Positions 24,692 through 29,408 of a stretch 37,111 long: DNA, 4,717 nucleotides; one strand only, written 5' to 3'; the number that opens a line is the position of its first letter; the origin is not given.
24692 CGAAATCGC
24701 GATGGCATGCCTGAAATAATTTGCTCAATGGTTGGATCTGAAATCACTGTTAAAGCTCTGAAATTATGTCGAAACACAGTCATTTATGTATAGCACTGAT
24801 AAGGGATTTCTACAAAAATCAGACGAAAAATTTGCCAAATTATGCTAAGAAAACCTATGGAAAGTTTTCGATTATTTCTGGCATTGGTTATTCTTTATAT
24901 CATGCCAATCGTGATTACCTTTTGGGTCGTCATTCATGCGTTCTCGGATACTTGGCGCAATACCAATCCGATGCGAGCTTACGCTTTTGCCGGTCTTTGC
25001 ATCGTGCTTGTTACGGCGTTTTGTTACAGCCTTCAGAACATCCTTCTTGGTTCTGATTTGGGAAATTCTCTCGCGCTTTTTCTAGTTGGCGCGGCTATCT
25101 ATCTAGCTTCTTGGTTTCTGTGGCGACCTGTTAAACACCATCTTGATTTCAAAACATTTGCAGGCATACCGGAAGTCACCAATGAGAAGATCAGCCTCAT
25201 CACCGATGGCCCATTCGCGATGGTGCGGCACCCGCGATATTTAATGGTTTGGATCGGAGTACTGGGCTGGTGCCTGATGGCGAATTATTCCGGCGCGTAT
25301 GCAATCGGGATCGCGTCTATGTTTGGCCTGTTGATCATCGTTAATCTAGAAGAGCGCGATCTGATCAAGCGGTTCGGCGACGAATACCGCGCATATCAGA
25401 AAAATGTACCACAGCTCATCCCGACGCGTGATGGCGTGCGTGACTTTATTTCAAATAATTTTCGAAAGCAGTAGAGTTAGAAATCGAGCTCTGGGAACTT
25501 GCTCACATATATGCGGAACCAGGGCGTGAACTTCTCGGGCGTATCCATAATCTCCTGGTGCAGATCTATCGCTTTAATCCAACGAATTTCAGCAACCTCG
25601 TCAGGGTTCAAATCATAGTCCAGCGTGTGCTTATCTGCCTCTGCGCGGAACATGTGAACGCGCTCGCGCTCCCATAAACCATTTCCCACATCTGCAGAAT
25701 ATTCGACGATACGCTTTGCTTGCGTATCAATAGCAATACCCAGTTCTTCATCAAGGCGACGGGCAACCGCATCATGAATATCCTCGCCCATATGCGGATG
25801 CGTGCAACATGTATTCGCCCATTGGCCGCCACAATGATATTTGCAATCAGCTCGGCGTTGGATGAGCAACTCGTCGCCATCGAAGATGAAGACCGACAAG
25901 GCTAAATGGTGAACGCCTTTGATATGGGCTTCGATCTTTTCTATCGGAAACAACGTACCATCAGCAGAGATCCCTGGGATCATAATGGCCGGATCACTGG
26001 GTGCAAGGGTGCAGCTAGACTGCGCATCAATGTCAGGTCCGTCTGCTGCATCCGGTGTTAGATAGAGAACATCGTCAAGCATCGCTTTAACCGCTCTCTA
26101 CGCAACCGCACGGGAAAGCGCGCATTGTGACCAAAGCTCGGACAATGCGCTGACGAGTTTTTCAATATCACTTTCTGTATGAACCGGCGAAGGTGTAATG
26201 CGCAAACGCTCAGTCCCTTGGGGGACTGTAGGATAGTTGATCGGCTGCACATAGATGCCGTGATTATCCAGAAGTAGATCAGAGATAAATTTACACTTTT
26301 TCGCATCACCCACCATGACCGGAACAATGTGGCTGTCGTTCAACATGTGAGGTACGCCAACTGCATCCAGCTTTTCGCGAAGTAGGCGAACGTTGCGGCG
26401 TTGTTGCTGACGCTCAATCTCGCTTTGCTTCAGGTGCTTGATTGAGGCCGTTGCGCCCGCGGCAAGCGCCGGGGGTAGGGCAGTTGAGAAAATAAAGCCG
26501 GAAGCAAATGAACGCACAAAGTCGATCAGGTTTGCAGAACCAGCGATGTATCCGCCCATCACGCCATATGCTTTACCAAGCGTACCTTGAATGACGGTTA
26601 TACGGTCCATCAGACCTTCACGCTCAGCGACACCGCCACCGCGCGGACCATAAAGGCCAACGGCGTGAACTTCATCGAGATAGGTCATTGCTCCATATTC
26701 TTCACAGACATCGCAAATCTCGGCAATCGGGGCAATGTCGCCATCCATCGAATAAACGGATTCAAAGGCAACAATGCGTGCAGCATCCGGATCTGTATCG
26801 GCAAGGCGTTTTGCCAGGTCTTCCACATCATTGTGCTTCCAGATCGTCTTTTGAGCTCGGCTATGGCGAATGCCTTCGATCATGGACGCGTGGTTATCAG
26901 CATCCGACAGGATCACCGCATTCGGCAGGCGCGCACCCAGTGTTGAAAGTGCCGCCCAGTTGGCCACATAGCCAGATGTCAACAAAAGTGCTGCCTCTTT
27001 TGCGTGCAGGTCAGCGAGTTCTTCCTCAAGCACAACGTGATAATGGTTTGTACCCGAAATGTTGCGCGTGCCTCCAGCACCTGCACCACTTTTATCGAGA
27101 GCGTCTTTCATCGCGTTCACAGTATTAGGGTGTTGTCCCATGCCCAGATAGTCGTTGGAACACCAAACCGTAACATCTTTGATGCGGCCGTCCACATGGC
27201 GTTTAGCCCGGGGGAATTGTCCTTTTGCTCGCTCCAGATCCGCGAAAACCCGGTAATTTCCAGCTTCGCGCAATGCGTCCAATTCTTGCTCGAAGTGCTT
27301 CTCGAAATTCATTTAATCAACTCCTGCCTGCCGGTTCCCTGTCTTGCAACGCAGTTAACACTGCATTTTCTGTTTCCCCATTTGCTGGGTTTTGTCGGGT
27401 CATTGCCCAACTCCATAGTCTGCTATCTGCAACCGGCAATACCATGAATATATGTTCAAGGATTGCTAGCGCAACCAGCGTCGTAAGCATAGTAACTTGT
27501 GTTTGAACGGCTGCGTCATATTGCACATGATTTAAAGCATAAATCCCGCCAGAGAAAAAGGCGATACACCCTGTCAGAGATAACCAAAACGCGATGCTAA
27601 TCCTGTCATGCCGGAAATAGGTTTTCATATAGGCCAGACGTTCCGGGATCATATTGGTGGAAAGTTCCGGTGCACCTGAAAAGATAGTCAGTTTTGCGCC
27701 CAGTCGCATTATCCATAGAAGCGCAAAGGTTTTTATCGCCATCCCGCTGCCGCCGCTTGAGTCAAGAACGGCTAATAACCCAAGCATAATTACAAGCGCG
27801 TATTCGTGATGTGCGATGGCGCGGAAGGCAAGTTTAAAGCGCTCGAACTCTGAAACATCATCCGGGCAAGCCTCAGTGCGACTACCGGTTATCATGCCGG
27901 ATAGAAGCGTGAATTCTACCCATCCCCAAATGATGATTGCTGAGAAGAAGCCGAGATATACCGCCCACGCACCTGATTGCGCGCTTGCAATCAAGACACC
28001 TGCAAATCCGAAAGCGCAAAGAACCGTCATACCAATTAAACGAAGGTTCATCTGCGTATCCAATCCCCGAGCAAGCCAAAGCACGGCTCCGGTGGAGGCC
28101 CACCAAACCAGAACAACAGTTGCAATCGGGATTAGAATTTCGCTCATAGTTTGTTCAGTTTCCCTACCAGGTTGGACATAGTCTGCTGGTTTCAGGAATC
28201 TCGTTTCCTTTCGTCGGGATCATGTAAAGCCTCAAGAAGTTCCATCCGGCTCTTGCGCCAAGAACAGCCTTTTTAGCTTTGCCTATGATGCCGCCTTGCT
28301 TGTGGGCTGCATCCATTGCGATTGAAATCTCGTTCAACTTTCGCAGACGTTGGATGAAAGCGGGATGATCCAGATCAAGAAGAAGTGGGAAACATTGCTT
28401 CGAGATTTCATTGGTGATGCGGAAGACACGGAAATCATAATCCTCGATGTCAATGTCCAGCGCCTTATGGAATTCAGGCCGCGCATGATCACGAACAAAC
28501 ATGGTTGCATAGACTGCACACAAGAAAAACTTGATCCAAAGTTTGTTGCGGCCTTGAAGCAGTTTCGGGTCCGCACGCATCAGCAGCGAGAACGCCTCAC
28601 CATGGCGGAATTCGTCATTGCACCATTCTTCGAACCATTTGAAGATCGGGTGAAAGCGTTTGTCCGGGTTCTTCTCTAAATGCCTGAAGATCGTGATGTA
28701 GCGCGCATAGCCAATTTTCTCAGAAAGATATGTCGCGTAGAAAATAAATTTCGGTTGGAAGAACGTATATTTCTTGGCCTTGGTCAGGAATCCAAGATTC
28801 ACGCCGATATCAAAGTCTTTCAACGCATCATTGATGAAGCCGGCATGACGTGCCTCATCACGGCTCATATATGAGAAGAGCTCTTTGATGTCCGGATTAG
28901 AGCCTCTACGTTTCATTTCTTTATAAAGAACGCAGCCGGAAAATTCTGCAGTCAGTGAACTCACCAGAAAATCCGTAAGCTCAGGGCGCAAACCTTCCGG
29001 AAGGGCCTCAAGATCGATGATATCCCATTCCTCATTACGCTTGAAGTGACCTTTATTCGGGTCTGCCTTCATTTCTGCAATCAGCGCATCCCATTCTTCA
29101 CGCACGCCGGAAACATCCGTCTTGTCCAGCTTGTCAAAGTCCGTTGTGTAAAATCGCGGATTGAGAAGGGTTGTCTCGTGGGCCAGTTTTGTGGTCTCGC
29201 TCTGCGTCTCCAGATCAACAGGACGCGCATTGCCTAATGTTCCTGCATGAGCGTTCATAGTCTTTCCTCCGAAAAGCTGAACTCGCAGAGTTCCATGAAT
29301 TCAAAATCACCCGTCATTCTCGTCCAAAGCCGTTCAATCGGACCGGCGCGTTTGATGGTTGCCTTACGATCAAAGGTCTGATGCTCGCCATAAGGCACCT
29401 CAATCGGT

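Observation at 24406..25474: SCP2 lipid-carrier protein and ICMT/PEMT-type membrane methyltransferase inserted as a divergent pair inside the photosynthesis gene cluster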

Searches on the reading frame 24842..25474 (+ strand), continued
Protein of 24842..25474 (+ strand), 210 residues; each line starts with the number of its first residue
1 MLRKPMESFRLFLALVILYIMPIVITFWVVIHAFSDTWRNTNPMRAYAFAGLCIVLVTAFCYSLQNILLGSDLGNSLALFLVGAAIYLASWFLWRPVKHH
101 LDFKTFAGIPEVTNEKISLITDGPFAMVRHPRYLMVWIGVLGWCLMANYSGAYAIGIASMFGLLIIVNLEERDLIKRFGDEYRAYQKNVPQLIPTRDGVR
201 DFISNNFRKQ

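Call 67: search_dna_similar(query=window:24857-25474:+, collection=plasmids, mode=protein, max_evalue=1e-10, max_rows=15)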
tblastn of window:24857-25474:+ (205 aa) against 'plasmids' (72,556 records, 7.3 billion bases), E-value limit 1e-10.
No match.

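Call 82: search_protein_representatives(alignment_id=A4)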
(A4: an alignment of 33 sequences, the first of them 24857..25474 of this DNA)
Query: 33 sequences, 205 profile positions. Proteins with E-value up to 0.001 (for the whole library): 19514; up to 1e-10: 937; up to 1e-30: 111. The best 150 are listed.
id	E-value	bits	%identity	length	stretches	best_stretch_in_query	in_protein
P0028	1.4e-95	334.9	-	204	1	1-202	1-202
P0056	3.8e-79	281.3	-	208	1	1-202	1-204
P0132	6.9e-72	257.6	-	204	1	2-198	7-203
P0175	1.9e-70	252.9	-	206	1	1-198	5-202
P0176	1.5e-64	233.6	-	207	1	3-199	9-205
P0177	1.0e-63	230.8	-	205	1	8-198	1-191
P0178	3.5e-53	196.5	-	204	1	1-198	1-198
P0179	1.3e-52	194.6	-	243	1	3-198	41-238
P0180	2.2e-51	190.6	-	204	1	1-191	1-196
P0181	1.2e-50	188.2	-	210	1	1-194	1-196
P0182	4.7e-49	183.0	-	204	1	1-191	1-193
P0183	7.0e-49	182.4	-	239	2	112-190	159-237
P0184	5.3e-48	179.5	-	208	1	2-191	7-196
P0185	3.4e-47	176.9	-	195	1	1-191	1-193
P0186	3.4e-47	176.9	-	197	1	1-193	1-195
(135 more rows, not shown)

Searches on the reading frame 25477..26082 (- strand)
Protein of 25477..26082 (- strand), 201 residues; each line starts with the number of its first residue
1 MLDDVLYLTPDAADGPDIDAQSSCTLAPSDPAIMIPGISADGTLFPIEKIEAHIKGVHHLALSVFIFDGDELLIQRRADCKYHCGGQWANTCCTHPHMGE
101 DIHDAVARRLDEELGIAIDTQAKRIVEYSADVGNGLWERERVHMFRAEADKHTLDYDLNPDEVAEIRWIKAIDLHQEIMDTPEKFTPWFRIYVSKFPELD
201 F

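Call 4: search_protein_families(library=pfam, proteins=[window:25477-26082:-], max_evalue=0.01)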
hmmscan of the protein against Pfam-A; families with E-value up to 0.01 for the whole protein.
window:25477-26082:- (201 aa): 1 family
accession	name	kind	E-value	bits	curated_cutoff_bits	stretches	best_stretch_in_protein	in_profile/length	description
PF00293.34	NUDIX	-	8.8e-18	65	21.1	1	58-189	2-134/134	NUDIX domain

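Call 5: search_protein_families(library=ncbifam, proteins=[window:25477-26082:-], max_evalue=0.001)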
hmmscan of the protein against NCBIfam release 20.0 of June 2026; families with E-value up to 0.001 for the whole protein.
window:25477-26082:- (201 aa): 5 families
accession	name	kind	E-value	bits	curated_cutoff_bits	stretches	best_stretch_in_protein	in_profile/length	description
NF002995.0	PRK03759.1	equivalog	3.6e-37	127.8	127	1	48-192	23-168/185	isopentenyl-diphosphate Delta-isomerase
TIGR02150.1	IPP_isom_1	equivalog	1.2e-29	103.3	105.8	1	49-192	16-158/159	isopentenyl-diphosphate delta-isomerase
NF041653.1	Nud_hyd_Meth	equivalog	4.7e-07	29.7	300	1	57-196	26-160/170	Nudix hydrolase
NF011922.0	PRK15393.1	equivalog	8.8e-07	28.7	152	1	57-187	36-156/182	NUDIX hydrolase YfcD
NF006530.0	PRK08999.1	equivalog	3e-05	23.2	245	1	59-131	7-76/315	Nudix family hydrolase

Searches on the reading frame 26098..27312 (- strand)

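Call 4: search_protein_families(library=pfam, proteins=[window:26098-27312:-], max_evalue=0.01)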
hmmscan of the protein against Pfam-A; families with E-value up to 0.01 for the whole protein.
window:26098-27312:- (404 aa): 4 families
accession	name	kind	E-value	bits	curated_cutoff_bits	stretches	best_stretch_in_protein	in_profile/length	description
PF00155.27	Aminotran_1_2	-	5.3e-74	250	19.7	1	45-390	1-361/361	Aminotransferase class I and II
PF01212.27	Beta_elim_lyase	-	9.8e-05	22.2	27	1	86-214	28-169/288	Beta-eliminating lyase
PF01053.26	Cys_Met_Meta_PP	-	0.0001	21.5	27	1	89-219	51-179/381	Cys/Met metabolism PLP-dependent enzyme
PF00266.25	Aminotran_5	-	0.0046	16.4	21.5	0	168-219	130-181/371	Aminotransferase class-V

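Call 5: search_protein_families(library=ncbifam, proteins=[window:26098-27312:-], max_evalue=0.001)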
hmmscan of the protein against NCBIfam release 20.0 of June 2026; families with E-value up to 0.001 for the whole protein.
window:26098-27312:- (404 aa): 16 families
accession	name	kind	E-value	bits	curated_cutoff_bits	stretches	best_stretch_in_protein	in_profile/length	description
TIGR01821.1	5aminolev_synth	equivalog_domain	2.1e-198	659.2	338.55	1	1-401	1-401/402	5-aminolevulinate synthase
TIGR00858.1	bioF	equivalog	1.4e-104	349.7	426.45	1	34-390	12-364/365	8-amino-7-oxononanoate synthase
NF005394.0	PRK06939.1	equivalog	4.5e-103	345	460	1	2-393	4-390/397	glycine C-acetyltransferase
TIGR01825.1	gly_Cac_T_rel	subfamily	3.9e-97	325.3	535.4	1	8-393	2-378/385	BioF/Kbl family PLP-dependent acyltransferase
TIGR01822.1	2am3keto_CoA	equivalog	8.4e-92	308.1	493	1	4-393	2-386/393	glycine C-acetyltransferase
NF047600.1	SerpalmtaseCFB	equivalog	4.6e-79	265.9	640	1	12-396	16-391/395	serine palmitoyltransferase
NF047599.1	SerpalmtaseBetaP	equivalog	6e-79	265.5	500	1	45-395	43-391/394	serine palmitoyltransferase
NF047603.1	SerpalmtaseAlphaP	equivalog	1.8e-73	247.5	670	1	45-389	45-388/399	serine palmitoyltransferase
NF005526.0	PRK07179.1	equivalog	2.6e-55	187.7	428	1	46-399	55-401/407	alpha-hydroxyketone-type quorum-sensing autoinducer synthase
NF005697.0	PRK07505.1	subfamily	1.4e-44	152.4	342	1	43-395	46-400/405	hypothetical protein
NF004608.1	PRK05937.1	equivalog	5.7e-31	107.6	399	1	74-398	38-350/366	8-amino-7-oxononanoate synthase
TIGR01977.1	am_tr_V_EF2568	hypoth_equivalog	8.1e-06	25.1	377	0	289-393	258-376/376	cysteine desulfurase family protein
NF041364.1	GntC_guanitoxin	equivalog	8.1e-05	21.7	415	1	196-313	156-274/356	guanitoxin biosynthesis PLP-dependent (S)-gamma-hydroxy-L-arginine cyclodehydratase GntC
TIGR03301.1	PhnW-AepZ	equivalog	0.00034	20.1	360.8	0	108-220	53-168/355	2-aminoethylphosphonate aminotransferase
TIGR00713.1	hemL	equivalog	0.0008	18.2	527.3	0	147-326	165-348/423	glutamate-1-semialdehyde 2,1-aminomutase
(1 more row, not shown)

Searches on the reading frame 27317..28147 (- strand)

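Call 4: search_protein_families(library=pfam, proteins=[window:27317-28147:-], max_evalue=0.01)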
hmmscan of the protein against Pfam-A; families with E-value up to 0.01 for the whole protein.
window:27317-28147:- (276 aa): 1 family
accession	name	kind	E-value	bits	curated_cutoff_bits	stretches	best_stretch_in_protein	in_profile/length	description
PF12291.15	DUF3623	-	4.8e-68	229.6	27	1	1-253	1-253/256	Protein of unknown function (DUF3623)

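Call 5: search_protein_families(library=ncbifam, proteins=[window:27317-28147:-], max_evalue=0.001)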
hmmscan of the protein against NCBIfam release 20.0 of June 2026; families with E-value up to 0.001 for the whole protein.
window:27317-28147:- (276 aa): 1 family
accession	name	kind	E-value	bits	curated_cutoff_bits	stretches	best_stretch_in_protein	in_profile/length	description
TIGR03055.1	photo_alph_chp2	equivalog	2.2e-55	187.7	164.05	1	8-249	3-245/245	putative photosynthetic complex assembly protein PuhE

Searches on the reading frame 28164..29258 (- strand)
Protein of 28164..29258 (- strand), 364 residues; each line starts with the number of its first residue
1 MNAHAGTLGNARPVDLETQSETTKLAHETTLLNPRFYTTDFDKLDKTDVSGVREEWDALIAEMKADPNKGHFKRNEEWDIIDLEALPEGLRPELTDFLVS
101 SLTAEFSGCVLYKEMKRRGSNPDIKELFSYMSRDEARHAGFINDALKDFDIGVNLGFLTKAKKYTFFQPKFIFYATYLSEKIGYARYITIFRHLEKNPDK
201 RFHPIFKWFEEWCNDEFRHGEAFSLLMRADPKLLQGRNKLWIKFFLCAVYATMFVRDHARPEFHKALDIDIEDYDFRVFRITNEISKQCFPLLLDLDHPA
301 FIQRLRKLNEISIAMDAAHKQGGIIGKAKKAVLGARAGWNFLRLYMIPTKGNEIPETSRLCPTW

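Call 5: search_protein_families(library=ncbifam, proteins=[window:28164-29258:-], max_evalue=0.001)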
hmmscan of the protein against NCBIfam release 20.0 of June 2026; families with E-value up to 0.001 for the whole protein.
window:28164-29258:- (364 aa): 2 families
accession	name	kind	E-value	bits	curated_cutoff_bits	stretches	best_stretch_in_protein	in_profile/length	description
NF010172.0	PRK13654.1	subfamily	6.7e-156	518.9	391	1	17-359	14-359/361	magnesium-protoporphyrin IX monomethyl ester cyclase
TIGR02029.1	AcsF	equivalog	1.9e-147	490.8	192.5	1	21-350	2-335/337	magnesium-protoporphyrin IX monomethyl ester (oxidative) cyclase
